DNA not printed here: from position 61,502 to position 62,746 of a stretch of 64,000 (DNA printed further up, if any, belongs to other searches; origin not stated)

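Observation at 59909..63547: Tandem array of three diverged paralogues interleaved with two mini prealbumin-like genes at the head of the tail module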

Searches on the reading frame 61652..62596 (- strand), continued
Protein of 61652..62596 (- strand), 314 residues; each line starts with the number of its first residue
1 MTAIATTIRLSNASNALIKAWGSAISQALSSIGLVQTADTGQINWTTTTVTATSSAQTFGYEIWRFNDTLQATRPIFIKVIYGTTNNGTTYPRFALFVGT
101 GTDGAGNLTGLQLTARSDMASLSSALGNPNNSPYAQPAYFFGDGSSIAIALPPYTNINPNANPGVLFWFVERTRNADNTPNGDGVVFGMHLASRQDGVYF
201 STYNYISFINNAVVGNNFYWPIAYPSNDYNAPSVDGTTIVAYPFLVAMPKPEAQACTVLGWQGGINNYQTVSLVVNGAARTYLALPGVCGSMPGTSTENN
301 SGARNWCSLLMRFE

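Call 45: find_encoding_contigs(protein=P0003, flank=5000, max_places=1)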
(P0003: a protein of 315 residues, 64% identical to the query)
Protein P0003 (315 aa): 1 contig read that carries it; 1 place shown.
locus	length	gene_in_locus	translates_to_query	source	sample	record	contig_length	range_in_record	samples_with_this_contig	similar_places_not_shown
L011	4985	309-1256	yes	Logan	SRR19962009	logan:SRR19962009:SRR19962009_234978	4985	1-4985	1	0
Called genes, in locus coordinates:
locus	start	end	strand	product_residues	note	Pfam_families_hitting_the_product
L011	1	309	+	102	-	?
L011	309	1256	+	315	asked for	-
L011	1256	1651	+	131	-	PF13620:CarboxypepD_reg (weak)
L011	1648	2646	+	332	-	-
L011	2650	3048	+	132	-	PF17210:SdrD_B (weak), PF13620:CarboxypepD_reg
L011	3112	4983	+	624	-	?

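Call 46: find_encoding_contigs(protein=P0005, flank=10000, max_places=1)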
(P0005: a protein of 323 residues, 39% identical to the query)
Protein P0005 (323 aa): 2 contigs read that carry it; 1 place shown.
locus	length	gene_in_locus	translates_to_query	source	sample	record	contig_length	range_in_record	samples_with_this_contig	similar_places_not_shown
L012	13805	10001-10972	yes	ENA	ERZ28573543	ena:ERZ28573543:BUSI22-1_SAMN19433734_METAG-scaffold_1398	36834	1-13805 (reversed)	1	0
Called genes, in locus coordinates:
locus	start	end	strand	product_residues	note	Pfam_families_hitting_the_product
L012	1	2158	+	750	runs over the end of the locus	-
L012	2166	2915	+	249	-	-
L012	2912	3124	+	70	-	-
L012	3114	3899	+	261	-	-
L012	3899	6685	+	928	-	-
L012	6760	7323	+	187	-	-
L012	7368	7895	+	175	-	PF02945:Endonuclease_7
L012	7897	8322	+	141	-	PF23140:Gp80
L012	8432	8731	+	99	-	-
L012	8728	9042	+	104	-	-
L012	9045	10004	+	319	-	-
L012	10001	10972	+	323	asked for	-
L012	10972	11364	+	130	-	-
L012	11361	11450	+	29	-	-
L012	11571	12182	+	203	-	-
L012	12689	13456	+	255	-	PF13385:Laminin_G_3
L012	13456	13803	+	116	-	?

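Call 56: search_protein_families(library=phrogs, proteins=[L001:11968-12822:+, L005:9029-9994:+, L003:9328-9993:+], max_evalue=0.01)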
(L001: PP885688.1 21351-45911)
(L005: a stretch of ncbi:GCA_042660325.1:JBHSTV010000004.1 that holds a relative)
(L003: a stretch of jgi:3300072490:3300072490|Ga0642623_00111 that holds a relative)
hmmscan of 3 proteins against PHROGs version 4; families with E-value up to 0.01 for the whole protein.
L001:11968-12822:+ (285 aa): 0 families

L005:9029-9994:+ (322 aa): 25 families
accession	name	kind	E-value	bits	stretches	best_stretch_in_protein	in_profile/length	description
phrog_5073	-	tail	1.8e-23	84.3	2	18-127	256-365/519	tail fiber protein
phrog_1806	-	tail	6.3e-18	66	2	76-173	108-203/276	collagen like minor tail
phrog_6320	-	tail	3.6e-17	63.4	2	53-219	89-253/745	tail fiber protein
phrog_8745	-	tail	4.8e-15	55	2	22-89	1388-1458/1803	tail fiber protein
phrog_26246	-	tail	1e-14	55.5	2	56-170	86-203/329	tail protein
phrog_26346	-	unknown function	2.1e-13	50.8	2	88-170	192-268/659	-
phrog_15343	-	unknown function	7.4e-13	49.4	1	193-313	76-203/213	-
phrog_819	-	tail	2.3e-12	47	1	17-217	510-733/1024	tail protein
phrog_366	-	tail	8.6e-11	42.9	2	18-101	304-384/474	tail fiber protein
phrog_38766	-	head and packaging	2.6e-10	40.4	2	95-168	76-149/478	virion structural protein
phrog_18350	-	tail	1e-08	36.2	2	20-60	157-197/253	tail fiber protein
phrog_9627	-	unknown function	2.3e-08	33.8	1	197-322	538-663/676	-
phrog_33406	-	tail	6.5e-07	29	2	71-159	185-273/651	tail fiber protein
phrog_30509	-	tail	9.6e-07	29.2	1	8-93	27-112/254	collagen like minor tail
phrog_29268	-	unknown function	1.7e-06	27.5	1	19-108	441-530/653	-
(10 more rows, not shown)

L003:9328-9993:+ (222 aa): 2 families
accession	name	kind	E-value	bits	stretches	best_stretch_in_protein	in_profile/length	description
phrog_15343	-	unknown function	6.2e-15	56.2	1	103-222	93-212/213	-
phrog_9627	-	unknown function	6.5e-11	42.2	1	99-222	542-663/676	-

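Call 61: search_protein_representatives(alignment_id=A3)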
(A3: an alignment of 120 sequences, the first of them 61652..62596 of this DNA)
Query: 120 sequences, 294 profile positions. Proteins with E-value up to 0.001 (for the whole library): 3749; up to 1e-10: 3454; up to 1e-30: 2592. The best 150 are listed.
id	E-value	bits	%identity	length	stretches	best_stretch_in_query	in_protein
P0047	1.3e-91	324.0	-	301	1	1-294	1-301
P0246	1.7e-90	320.3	-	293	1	1-294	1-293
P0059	3.7e-89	315.9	-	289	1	1-294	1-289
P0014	1.0e-88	314.5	-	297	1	1-294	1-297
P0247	2.1e-88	313.5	-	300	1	1-293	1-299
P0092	3.8e-87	309.3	-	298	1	1-294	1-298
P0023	5.4e-87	308.8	-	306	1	1-294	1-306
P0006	1.1e-86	307.8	-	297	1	1-294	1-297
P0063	3.1e-86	306.3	-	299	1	1-279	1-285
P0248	7.5e-85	301.8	-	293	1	1-294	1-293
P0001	1.8e-84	300.5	-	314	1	1-294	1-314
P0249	1.9e-84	300.5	-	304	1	1-294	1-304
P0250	2.0e-84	300.4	-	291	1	1-294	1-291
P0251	3.3e-84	299.7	-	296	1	1-294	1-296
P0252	4.8e-84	299.1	-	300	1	1-294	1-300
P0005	1.9e-77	277.5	-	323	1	1-294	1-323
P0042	1.3e-74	268.2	-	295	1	9-294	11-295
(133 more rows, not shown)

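Call 65: search_protein_families(library=pfam, proteins=[L010:7045-8481:+, L002:7358-7981:+, L003:9328-9993:+, L001:15390-15704:+, L001:7555-11961:+], max_evalue=0.01)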
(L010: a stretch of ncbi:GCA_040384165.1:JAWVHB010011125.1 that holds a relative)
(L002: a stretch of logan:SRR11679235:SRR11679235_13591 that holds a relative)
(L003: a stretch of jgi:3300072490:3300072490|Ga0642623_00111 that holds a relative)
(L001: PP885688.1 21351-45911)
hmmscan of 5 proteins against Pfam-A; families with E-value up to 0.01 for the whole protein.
L010:7045-8481:+ (479 aa): 0 families

L002:7358-7981:+ (208 aa): 0 families

L003:9328-9993:+ (222 aa): 0 families

L001:15390-15704:+ (105 aa): 0 families

L001:7555-11961:+ (1469 aa): 2 families
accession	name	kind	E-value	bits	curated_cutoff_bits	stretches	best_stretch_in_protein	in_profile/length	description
PF01391.23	Collagen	-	4.1e-36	123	27.2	5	476-531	1-56/60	Collagen triple helix repeat (20 copies)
PF02839.19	CBM_5_12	-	3.5e-30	104.2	26.2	3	141-162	1-22/44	Carbohydrate-binding module family 5/12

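Call 72: search_solved_structures(query=A6, max_evalue=1, show_alignments=1)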
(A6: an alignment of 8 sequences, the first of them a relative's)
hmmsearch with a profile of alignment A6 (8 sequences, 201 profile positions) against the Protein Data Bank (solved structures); distinct sequences matched with E-value up to 1: 1.
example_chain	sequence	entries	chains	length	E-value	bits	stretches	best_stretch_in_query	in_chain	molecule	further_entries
3ub1_A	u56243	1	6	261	0.23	14.3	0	78-128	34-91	ORF13-like protein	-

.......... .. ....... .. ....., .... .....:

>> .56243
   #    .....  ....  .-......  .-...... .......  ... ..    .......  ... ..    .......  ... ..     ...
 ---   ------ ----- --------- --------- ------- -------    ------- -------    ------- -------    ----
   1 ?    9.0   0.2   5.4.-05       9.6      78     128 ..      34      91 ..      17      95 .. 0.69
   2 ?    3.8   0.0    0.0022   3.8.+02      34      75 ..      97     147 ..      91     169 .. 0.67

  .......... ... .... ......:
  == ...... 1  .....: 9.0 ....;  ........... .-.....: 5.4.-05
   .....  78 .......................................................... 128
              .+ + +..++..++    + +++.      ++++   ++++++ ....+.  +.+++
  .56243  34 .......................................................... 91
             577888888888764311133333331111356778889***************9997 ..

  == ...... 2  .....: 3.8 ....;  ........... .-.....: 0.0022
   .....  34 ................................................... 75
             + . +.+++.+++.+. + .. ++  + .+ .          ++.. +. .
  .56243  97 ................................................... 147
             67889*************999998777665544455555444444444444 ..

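Call 73: search_dna_similar(query=L002:7358-7981:+, collection=phages, mode=protein, max_evalue=0.001, max_rows=30)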
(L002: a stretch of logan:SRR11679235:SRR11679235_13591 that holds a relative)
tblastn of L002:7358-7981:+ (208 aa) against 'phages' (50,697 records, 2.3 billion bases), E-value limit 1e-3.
Records with a match: 10; places in all: 10; records where one place covers at least 80% of the query: 0.
Best place of each record, by identity: <60% 10.
By first word of the organism name: Synechococcus 10.
By host as written in the record: Synechococcus sp. 5; Synechococcus sp. WH7803 4; Synechococcus sp. WH 7803 1.
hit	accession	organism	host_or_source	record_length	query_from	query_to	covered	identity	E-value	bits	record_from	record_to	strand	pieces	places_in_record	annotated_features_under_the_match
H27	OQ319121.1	Synechococcus phage S-BM3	Synechococcus sp. WH 7803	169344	85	208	60%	33.3%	3e-4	47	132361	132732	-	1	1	tail fiber-like protein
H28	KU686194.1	Synechococcus phage S-CAM1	Synechococcus sp.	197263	100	208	52%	33.0%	2e-5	50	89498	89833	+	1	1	hypothetical protein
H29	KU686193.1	Synechococcus phage S-CAM1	Synechococcus sp.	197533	100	208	52%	33.0%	2e-5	50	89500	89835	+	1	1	hypothetical protein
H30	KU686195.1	Synechococcus phage S-CAM1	Synechococcus sp.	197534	100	208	52%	33.0%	2e-5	50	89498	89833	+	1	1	hypothetical protein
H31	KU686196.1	Synechococcus phage S-CAM1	Synechococcus sp.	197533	100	208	52%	33.0%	2e-5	50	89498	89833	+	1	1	hypothetical protein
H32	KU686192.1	Synechococcus phage S-CAM1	Synechococcus sp.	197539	100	208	52%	33.0%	2e-5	50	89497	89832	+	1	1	hypothetical protein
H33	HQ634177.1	Synechococcus phage S-CAM1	Synechococcus sp. WH7803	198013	100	208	52%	33.0%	2e-5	50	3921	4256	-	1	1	hypothetical protein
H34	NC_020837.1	Synechococcus phage S-CAM1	Synechococcus sp. WH7803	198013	100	208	52%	33.0%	2e-5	50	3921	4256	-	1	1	hypothetical protein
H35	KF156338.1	Synechococcus phage ACG-2014h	Synechococcus sp. WH7803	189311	84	208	60%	28.3%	4e-4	46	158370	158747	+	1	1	hypothetical protein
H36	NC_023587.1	Synechococcus phage ACG-2014h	Synechococcus sp. WH7803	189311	84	208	60%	28.3%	4e-4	46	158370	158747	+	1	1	tail fiber protein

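Call 74: get_annotated_region(hit=H36, flank=5000)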
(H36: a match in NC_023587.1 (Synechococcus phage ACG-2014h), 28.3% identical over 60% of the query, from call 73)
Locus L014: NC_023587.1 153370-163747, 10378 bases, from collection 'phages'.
description: Synechococcus phage S-MbCM7, complete genome.
organism: Synechococcus phage ACG-2014h (NCBI taxid 1340810)
taxonomy: Viruses; Duplodnaviria; Heunggongvirae; Uroviricota; Caudoviricetes; Kyanoviridae; Sedonavirus; Sedonavirus tusconh
host: Synechococcus sp. WH7803; source: -; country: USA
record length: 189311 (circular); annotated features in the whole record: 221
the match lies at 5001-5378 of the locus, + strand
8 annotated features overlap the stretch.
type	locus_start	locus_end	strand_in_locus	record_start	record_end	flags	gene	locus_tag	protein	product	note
CDS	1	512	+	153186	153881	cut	-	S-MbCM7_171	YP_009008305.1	transaldolase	TalC; similar to T4-GC_239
CDS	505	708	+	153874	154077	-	-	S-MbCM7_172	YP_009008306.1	Phd-like antitoxin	similar to T4-GC_549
CDS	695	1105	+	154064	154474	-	-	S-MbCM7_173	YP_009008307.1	hypothetical protein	similar to T4-GC_355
CDS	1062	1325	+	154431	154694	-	-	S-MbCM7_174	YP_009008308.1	hypothetical protein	similar to T4-GC_250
CDS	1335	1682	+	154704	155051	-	-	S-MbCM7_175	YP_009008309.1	hypothetical protein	-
CDS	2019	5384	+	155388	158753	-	-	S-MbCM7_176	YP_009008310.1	tail fiber protein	similar to T4-GC_1370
CDS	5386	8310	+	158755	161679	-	-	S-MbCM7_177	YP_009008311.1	hypothetical protein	similar to T4-GC_292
CDS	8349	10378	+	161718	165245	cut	-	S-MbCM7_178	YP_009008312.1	virion structural protein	similar to T4-GC_310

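Call 75: get_annotated_region(hit=H34, flank=5000)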
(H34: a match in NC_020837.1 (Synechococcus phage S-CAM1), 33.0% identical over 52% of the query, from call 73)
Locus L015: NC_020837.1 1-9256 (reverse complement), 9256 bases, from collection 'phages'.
description: Synechococcus phage S-CAM1 genomic sequence.
organism: Synechococcus phage S-CAM1 (NCBI taxid 754037)
taxonomy: Viruses; Duplodnaviria; Heunggongvirae; Uroviricota; Caudoviricetes; Kyanoviridae; Anaposvirus; Anaposvirus socalone
host: Synechococcus sp. WH7803; source: Southern California coast, Pacific Ocean; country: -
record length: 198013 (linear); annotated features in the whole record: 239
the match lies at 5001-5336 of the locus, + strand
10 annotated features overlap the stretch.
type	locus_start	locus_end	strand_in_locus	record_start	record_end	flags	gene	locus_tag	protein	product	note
CDS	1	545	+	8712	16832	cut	-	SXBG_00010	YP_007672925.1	hypothetical protein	-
CDS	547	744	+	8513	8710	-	-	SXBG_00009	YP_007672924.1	virion structural protein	-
CDS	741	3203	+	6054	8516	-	-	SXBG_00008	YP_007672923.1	hypothetical protein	-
CDS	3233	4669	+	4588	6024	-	-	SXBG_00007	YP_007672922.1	hypothetical protein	-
CDS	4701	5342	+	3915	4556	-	-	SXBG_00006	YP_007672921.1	hypothetical protein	-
CDS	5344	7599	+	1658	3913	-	-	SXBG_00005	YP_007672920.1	tail fiber protein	-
CDS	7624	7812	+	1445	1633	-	-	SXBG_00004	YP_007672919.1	hypothetical protein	-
CDS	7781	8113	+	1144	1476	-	-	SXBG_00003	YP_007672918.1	L-shaped tail fiber protein assembly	-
CDS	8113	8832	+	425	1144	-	-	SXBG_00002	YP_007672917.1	virion structural protein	-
CDS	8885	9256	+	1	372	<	-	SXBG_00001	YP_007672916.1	hypothetical protein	-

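Call 77: search_solved_structures(query=L002:7995-8420:+, max_evalue=0.01, show_alignments=0)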
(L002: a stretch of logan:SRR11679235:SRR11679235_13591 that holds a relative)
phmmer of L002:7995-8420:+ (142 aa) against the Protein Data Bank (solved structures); distinct sequences matched with E-value up to 0.01: 1.
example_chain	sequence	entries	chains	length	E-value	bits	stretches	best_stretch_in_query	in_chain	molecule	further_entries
8jou_a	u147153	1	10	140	5.8e-10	42.8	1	5-139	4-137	Virion-associated phage protein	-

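Call 86: search_dna_similar(query=P0047, collection=phages, mode=protein, max_evalue=0.01, max_rows=40)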
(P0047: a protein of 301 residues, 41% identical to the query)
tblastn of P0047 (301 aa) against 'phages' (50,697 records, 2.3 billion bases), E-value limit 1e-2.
Records with a match: 1; places in all: 4; records where one place covers at least 80% of the query: 0.
Best place of each record, by identity: <60% 1.
By first word of the organism name: Tunturiibacter 1.
By host as written in the record: Tunturiibacter psychrotolerans X4BP1 1.
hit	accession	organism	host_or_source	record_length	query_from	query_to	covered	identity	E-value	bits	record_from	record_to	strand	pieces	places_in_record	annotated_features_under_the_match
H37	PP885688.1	Tunturiibacter phage Tunturi_5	Tunturiibacter psychrotolerans X4BP1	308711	14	88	25%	41.3%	4e-10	66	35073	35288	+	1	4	hypothetical protein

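Call 87: find_related_loci(query=A3, collection=genome_contigs, flank=6000)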
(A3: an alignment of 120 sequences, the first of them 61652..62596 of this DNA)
Query A3 (314 aa) in genome_contigs; peptide patterns used: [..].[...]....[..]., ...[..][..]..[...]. (x = any residue, [..] = any of these).
32 stretches matched a pattern; 17 encode a relative of the query (tblastn E <= 1e-3); 17 distinct loci.
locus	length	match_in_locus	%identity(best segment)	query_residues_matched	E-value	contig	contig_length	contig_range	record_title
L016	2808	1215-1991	35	4-251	5e-32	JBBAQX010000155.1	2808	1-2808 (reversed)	MAG: Lysinibacter sp. isolate EUL_204 ctg155-EUL_204, whole genome shotgun sequence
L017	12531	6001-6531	37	2-186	9e-29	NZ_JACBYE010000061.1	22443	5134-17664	Sanguibacter inulinus strain DSM 100099 NODE_61_length_22443_cov_20.938519, whole genome shotgun sequence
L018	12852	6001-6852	31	11-286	3e-28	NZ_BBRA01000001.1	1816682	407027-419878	Demequina flava strain NBRC 105854, whole genome shotgun sequence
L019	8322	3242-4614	38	7-187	2e-26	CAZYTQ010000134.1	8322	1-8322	MAG TPA_asm: uncultured Anaerolineaceae bacterium isolate SRP344714_co2_422 genome assembly, contig: NODE_22717_length_8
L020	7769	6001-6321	46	1-110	6e-26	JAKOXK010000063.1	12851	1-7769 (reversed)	MAG: Armatimonadota bacterium isolate JPNG_metabat.53 k201_428802, whole genome shotgun sequence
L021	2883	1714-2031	48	1-109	1e-25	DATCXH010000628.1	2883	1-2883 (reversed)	MAG TPA_asm: Vicinamibacterales bacterium isolate SMAG_U7434 k141_702059, whole genome shotgun sequence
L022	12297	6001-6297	48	9-110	3e-23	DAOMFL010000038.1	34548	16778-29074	MAG TPA_asm: Burkholderiaceae bacterium isolate AMR_MDS_5003 NODE_148_length_34548_cov_14.815383, whole genome shotgun s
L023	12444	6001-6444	35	19-178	2e-20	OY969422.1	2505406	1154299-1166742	MAG: uncultured Solirubrobacterales bacterium isolate MFD05747.bin.2.29 genome assembly, chromosome: 1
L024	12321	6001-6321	43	1-110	3e-19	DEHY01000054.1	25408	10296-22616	MAG TPA_asm: Competibacteraceae bacterium UBA2788 UBA2788_contig_5606, whole genome shotgun sequence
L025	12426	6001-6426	38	29-186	5e-19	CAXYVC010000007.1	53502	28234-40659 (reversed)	MAG: uncultured bacterium isolate ERR13598981_concoct_53 genome assembly, contig: ERZ24879088.15, whole genome shotgun s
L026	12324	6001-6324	40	1-110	1e-18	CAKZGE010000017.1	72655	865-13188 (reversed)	MAG TPA_asm: uncultured Chloracidobacterium sp. isolate SRR6145099_bin.35_CONCOCT_v1.1_MAG genome assembly, contig: ERZ1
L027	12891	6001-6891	30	1-282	1e-18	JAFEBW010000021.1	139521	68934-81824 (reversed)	MAG: Proteobacteria bacterium isolate SZAS-104 LIN-344__21__length-139521, whole genome shotgun sequence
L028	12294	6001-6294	44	11-109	2e-18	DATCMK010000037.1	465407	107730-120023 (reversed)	MAG TPA_asm: Pyrinomonadaceae bacterium isolate SMAG_U7147 k141_14436, whole genome shotgun sequence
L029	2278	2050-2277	55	1-77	1e-17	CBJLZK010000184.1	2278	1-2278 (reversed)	MAG TPA_asm: uncultured bacterium isolate SRR27822709_concoct_53 genome assembly, contig: ERZ27339097.28802, whole genom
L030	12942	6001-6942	35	13-203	2e-16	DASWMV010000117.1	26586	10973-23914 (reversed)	MAG TPA_asm: Abditibacterium sp. isolate SMAG_U3396 k141_174977, whole genome shotgun sequence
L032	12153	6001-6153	49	16-70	4e-9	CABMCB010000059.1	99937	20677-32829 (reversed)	uncultured archaeon isolate LFW-28 genome assembly, contig: LFW28_59, whole genome shotgun sequence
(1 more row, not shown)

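Call 92: search_protein_families(library=pfam, proteins=[L010:7045-8481:+], max_evalue=0.05)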
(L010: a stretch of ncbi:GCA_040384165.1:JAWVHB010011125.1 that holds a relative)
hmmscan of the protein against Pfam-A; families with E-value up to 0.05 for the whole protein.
L010:7045-8481:+ (479 aa): 0 families

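Call 95: search_protein_families(library=phrogs, proteins=[L003:1403-1648:+, L002:8424-8735:+], max_evalue=1)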
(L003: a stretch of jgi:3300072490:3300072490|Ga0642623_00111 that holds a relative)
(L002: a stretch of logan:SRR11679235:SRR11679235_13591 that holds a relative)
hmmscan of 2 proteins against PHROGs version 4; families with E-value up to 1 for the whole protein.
L003:1403-1648:+ (82 aa): 0 families

L002:8424-8735:+ (104 aa): 1 family
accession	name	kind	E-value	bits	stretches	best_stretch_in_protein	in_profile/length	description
phrog_10813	-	lysis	0.33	11.7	1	60-85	81-106/128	holin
